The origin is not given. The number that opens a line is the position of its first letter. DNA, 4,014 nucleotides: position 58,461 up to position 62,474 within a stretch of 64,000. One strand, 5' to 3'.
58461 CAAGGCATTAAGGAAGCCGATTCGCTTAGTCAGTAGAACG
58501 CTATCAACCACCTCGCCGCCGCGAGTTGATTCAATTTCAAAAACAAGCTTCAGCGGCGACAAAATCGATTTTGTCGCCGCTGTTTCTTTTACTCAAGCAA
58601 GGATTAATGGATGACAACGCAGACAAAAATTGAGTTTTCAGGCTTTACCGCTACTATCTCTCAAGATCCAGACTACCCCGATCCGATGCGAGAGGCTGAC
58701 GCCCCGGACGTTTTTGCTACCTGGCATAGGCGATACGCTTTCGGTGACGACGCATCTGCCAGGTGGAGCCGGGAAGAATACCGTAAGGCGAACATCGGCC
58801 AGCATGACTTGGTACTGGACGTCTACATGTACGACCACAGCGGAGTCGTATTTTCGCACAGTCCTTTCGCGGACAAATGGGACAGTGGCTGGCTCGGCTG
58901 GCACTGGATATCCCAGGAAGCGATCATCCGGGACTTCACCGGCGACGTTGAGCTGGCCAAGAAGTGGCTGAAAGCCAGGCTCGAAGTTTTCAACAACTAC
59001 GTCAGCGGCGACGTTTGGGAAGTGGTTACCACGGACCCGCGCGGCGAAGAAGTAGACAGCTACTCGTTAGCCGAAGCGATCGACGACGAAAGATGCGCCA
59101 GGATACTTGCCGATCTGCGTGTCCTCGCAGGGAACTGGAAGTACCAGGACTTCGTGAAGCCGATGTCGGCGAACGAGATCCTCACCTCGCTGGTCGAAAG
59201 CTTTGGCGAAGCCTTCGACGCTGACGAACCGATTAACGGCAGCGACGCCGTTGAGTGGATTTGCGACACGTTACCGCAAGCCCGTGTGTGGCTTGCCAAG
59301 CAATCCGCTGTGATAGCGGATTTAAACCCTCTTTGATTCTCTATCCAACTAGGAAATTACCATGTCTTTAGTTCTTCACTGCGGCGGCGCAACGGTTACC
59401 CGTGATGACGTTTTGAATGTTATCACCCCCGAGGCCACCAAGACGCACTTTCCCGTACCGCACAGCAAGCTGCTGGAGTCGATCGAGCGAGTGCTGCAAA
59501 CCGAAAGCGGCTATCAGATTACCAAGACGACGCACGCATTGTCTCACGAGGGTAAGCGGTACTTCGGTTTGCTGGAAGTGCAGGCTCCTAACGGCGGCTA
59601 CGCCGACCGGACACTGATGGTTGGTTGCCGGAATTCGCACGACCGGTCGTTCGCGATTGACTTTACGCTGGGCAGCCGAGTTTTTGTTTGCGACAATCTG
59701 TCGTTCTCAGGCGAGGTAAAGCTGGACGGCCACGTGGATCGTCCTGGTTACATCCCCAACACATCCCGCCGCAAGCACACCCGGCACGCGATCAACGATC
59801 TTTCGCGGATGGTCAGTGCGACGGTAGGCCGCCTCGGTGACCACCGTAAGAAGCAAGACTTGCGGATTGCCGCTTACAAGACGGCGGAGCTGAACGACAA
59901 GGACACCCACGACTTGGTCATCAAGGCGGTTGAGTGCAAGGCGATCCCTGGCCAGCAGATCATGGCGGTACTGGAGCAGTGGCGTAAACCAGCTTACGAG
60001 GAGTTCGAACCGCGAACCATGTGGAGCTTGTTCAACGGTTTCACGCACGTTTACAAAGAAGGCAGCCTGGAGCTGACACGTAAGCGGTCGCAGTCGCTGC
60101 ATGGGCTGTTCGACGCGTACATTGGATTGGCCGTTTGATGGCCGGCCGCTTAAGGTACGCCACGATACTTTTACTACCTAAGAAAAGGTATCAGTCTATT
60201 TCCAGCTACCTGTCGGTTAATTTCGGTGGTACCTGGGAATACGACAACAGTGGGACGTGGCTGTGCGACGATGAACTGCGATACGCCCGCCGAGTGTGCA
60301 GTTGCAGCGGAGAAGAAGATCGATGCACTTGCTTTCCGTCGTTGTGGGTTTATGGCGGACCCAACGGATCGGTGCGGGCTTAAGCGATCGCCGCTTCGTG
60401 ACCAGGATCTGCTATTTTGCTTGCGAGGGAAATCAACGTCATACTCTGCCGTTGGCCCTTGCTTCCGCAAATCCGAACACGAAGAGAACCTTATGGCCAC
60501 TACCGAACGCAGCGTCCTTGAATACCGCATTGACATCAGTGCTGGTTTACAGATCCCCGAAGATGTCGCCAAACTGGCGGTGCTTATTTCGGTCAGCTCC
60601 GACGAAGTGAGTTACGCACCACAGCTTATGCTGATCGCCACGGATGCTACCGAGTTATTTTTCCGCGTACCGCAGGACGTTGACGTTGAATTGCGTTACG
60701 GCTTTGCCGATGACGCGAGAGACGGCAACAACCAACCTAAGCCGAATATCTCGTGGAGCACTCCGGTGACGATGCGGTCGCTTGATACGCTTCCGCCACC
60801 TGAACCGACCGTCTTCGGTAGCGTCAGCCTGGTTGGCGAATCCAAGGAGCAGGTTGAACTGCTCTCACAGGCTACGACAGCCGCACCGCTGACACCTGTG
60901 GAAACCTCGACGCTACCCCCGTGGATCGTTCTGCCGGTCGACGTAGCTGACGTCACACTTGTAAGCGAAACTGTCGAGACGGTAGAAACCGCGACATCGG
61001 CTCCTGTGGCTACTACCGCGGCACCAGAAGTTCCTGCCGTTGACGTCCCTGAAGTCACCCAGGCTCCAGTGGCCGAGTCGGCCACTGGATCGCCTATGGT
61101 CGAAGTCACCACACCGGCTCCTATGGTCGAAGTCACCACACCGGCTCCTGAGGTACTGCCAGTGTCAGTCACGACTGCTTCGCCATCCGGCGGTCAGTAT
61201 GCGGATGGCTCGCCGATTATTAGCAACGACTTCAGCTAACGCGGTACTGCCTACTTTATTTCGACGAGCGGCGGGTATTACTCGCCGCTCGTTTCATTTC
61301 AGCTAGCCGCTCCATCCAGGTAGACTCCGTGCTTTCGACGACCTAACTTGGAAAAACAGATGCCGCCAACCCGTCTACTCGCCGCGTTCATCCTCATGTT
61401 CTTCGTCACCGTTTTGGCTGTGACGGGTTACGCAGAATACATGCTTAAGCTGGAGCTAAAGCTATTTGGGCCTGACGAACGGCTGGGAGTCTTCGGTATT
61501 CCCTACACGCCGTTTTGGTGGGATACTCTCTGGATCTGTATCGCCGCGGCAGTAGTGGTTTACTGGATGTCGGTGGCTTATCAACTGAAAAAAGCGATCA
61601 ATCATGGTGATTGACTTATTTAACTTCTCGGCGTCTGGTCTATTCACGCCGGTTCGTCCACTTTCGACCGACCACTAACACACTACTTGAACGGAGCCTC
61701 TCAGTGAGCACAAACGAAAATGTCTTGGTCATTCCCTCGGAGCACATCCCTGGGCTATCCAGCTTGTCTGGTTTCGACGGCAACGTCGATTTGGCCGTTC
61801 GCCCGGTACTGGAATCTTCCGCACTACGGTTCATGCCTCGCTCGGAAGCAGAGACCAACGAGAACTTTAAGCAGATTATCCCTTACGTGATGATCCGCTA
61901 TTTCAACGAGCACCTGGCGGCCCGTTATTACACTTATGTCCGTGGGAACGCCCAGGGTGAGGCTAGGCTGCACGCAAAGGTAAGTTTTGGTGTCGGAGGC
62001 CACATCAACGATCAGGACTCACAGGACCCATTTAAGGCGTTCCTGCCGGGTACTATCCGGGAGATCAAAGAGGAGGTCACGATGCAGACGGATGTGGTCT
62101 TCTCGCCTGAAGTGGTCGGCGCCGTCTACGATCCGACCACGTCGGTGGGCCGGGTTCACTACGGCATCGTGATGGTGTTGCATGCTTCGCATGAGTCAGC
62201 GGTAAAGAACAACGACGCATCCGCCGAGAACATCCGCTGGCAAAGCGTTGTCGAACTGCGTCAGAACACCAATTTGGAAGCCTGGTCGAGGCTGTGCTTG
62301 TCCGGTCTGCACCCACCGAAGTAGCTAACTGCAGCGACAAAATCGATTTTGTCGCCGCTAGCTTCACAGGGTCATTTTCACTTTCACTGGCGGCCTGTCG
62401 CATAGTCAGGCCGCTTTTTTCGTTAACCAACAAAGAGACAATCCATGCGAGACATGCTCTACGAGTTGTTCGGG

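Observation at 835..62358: Dispersed 28-bp palindrome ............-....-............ in 10 copies: candidate phage-specific cis-acting system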

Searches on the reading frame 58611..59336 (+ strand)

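Call 100: search_protein_families(library=phrogs, max_evalue=0.001, proteins=[window:58611-59336:+])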
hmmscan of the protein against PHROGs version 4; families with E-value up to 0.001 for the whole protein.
window:58611-59336:+ (241 aa): 1 family
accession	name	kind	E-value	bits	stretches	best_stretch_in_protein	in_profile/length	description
phrog_6186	-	unknown function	3.9e-09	37.8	1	51-150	58-180/220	-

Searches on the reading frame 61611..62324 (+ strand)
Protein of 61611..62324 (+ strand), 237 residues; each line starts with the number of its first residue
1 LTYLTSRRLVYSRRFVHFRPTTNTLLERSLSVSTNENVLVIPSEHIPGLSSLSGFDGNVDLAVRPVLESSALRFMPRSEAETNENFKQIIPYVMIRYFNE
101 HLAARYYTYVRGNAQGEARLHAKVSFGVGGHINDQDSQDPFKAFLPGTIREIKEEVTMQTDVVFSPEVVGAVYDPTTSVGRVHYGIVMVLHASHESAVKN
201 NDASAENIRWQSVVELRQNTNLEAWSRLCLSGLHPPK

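Call 100: search_protein_families(library=phrogs, max_evalue=0.001, proteins=[window:61611-62324:+])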
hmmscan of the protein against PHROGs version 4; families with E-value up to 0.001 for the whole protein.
window:61611-62324:+ (237 aa): 2 families
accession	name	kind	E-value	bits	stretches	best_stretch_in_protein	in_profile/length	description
phrog_8902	-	unknown function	2e-34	120.1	1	76-232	66-232/238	-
phrog_37383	-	unknown function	1.2e-09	38.6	1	71-136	183-247/488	-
